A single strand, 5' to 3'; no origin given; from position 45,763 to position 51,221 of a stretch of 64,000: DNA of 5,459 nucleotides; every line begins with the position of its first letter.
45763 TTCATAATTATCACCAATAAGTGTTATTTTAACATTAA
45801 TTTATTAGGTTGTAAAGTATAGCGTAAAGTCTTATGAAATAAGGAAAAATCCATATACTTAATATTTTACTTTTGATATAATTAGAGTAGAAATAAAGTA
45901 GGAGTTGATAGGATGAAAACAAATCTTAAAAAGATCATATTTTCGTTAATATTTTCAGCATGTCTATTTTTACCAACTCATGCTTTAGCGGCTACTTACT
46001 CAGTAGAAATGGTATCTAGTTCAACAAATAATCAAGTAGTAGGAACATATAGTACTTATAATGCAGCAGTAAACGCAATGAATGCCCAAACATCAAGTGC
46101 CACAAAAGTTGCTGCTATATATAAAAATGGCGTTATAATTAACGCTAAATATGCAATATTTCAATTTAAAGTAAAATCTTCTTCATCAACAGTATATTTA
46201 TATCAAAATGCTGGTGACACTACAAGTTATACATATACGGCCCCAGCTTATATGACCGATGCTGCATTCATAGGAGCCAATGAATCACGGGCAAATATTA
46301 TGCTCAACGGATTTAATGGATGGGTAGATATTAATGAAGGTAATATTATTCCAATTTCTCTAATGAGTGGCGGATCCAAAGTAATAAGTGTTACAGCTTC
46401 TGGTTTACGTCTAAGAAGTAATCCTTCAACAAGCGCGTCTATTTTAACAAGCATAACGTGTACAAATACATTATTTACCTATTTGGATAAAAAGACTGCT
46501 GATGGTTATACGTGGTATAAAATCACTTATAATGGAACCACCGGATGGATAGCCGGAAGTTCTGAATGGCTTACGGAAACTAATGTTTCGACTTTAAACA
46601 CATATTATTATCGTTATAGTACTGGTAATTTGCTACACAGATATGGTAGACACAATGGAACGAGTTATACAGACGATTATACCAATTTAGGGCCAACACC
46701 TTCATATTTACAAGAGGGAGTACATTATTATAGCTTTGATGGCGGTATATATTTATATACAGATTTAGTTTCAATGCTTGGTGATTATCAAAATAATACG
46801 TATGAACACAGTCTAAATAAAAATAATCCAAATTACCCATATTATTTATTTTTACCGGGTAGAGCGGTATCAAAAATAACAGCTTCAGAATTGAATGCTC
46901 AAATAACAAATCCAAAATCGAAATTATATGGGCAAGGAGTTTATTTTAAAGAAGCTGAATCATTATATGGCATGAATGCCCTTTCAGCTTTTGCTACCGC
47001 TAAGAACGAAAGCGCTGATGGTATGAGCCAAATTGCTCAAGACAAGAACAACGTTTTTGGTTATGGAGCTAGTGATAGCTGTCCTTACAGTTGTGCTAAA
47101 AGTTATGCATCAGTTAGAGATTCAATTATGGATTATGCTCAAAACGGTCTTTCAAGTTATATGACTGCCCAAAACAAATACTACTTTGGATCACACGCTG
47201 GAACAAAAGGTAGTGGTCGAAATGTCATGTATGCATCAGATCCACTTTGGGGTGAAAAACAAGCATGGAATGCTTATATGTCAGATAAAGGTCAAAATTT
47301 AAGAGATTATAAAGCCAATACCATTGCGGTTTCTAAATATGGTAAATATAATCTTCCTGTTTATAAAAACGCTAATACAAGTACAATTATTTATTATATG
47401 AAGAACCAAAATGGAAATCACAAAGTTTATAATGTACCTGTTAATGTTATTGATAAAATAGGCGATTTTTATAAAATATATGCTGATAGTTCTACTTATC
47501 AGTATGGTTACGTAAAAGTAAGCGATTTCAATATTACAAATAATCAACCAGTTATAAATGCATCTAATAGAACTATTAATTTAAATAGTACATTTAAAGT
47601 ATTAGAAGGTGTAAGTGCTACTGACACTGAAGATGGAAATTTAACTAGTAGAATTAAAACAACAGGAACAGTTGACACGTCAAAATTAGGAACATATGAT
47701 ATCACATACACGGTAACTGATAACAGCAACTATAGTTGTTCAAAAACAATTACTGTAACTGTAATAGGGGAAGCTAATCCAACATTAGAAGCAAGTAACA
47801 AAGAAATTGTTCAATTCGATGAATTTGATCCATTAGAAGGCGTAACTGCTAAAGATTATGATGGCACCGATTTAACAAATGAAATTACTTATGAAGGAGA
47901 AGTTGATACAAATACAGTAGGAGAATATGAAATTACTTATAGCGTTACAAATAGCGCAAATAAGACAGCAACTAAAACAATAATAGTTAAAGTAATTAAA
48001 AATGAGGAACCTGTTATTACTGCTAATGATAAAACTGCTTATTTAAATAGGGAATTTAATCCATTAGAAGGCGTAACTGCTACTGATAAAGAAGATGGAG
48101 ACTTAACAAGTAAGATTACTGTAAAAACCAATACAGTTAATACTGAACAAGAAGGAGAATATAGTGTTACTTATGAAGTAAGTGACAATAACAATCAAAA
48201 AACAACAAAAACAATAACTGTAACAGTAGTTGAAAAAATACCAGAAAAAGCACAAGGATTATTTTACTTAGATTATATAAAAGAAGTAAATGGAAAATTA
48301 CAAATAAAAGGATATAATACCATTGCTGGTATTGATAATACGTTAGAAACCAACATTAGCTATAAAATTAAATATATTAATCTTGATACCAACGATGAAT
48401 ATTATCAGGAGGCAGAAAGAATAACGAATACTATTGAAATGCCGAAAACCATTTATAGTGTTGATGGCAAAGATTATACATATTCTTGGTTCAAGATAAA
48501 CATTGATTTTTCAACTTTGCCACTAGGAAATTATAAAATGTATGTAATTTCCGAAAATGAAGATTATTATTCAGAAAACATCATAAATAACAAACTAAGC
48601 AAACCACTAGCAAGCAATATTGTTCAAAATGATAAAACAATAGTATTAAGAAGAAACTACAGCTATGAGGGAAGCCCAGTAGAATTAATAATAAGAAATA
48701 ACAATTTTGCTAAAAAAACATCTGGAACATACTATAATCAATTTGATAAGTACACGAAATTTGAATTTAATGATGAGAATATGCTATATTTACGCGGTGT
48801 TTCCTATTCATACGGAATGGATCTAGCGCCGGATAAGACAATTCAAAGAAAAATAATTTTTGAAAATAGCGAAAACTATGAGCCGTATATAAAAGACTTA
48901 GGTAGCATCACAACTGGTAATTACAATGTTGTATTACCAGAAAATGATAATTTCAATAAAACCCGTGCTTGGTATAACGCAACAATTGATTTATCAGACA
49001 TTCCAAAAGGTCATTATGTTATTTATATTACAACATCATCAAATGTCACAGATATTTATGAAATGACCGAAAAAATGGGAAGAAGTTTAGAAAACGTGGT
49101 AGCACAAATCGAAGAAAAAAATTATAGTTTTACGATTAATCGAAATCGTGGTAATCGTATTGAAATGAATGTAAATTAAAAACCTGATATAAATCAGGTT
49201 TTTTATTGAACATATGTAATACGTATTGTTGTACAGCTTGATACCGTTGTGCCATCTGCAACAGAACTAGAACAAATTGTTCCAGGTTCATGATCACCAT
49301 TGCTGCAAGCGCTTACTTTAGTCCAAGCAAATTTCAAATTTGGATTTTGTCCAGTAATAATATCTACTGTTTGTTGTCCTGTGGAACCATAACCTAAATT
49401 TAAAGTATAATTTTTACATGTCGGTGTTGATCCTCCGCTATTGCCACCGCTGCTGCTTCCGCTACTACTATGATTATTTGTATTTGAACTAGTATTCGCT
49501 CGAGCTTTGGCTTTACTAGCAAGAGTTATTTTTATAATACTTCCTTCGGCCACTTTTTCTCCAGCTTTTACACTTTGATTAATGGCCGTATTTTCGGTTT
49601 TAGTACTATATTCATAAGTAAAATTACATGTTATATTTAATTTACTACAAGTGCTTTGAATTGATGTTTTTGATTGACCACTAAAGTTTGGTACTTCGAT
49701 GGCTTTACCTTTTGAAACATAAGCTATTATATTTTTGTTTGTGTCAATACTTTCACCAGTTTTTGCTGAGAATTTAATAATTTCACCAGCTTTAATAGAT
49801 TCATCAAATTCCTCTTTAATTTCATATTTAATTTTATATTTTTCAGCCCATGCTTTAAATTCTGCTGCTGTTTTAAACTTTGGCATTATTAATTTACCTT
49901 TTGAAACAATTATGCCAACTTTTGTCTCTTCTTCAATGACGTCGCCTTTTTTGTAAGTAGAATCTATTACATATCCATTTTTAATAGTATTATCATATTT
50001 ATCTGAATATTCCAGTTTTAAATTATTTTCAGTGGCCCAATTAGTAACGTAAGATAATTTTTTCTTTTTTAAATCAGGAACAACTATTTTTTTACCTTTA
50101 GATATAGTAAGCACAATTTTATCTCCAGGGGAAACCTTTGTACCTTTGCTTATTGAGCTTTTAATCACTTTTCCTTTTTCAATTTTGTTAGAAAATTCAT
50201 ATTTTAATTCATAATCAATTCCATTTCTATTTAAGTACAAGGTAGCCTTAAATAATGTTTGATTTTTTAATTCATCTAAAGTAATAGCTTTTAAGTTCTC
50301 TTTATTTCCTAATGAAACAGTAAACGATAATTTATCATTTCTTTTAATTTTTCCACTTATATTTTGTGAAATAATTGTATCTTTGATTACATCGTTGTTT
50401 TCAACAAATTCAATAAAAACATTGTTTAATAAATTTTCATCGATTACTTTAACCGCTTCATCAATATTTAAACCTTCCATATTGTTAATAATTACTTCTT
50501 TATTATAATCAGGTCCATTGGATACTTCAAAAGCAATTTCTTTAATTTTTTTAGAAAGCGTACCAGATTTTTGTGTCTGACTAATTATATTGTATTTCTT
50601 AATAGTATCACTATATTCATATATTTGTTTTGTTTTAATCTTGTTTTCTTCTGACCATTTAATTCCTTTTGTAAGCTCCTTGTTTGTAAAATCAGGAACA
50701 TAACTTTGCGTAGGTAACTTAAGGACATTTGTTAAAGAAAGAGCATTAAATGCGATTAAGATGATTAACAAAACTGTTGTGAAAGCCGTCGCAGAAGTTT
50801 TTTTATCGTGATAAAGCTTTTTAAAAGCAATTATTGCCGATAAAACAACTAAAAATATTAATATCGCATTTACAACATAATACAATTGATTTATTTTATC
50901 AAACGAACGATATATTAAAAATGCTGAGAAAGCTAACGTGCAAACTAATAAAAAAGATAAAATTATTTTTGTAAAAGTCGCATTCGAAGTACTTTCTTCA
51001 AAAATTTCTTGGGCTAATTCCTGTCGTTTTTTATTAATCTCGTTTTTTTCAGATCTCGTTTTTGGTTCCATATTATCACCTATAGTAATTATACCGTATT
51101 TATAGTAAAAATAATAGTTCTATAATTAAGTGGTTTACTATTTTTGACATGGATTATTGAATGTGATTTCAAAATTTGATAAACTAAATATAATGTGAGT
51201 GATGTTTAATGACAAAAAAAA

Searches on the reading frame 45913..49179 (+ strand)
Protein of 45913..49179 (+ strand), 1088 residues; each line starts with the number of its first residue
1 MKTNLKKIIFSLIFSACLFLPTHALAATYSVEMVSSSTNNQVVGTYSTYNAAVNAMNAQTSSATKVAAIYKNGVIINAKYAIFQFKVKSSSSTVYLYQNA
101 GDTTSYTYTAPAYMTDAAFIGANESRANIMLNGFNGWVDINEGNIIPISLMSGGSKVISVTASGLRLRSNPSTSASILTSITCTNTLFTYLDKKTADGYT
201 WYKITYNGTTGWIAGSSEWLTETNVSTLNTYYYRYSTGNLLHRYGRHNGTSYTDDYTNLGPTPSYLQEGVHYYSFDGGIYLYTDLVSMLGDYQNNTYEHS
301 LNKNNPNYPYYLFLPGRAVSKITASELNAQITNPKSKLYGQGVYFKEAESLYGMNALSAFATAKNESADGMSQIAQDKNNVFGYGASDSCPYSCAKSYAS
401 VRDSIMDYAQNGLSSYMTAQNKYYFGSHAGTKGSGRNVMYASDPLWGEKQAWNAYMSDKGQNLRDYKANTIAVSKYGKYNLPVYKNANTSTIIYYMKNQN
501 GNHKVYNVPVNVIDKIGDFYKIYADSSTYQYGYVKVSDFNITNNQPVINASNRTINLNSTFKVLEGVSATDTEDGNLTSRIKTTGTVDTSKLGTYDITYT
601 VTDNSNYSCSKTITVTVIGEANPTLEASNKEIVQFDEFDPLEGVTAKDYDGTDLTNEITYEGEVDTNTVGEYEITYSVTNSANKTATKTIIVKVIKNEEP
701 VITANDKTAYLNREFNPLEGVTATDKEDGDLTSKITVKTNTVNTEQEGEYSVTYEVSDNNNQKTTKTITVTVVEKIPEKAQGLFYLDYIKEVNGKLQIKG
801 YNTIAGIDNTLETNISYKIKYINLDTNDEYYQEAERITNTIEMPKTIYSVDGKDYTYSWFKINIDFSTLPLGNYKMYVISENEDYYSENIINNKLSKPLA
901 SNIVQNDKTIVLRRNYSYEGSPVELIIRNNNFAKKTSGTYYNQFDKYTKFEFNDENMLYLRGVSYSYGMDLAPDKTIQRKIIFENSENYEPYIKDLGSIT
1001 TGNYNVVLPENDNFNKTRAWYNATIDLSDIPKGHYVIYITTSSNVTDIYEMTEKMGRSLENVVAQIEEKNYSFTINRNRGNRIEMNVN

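Call 12: search_protein_families(library=pfam, proteins=[window:45913-49179:+], max_evalue=0.01)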
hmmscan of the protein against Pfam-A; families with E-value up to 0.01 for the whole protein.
window:45913-49179:+ (1088 aa): 7 families
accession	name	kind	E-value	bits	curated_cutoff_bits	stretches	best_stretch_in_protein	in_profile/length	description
PF16403.11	Bact_surface_Ig-like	-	1.5e-35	121.5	27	3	553-617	9-71/71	Bacterial surface protein, Ig-like domain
PF08239.17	SH3_3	-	6.4e-15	55.5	27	1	163-216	1-51/54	Bacterial SH3 domain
PF01832.25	Glucosaminidase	-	8.2e-11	43.1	30.2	1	344-451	3-115/123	Mannosyl-glycoprotein endo-beta-N-acetylglucosaminidase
PF07523.18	Big_3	-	8.6e-10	39.2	21.2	2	644-694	21-68/68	Bacterial Ig-like domain (group 3)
PF00028.23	Cadherin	-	8.9e-05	23.3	28.8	0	727-772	49-92/93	Cadherin domain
PF17963.7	Big_9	-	0.0004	21.7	23.6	0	718-771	44-89/89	Bacterial Ig domain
PF18981.6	InlK_D3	-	0.0094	16.4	25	1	636-694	18-75/75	Internalin K domain (D3/D4)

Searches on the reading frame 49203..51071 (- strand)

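Call 12: search_protein_families(library=pfam, proteins=[window:49203-51071:-], max_evalue=0.01)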
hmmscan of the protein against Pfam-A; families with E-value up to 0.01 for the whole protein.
window:49203-51071:- (622 aa): 2 families
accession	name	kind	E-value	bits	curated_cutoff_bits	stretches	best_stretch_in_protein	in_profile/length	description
PF03793.24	PASTA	-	5.3e-51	170.9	23.2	6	264-325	2-64/64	PASTA domain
PF07695.17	7TMR-DISM_7TM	-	0.0013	19.1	29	1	32-119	95-179/205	7TM diverse intracellular signalling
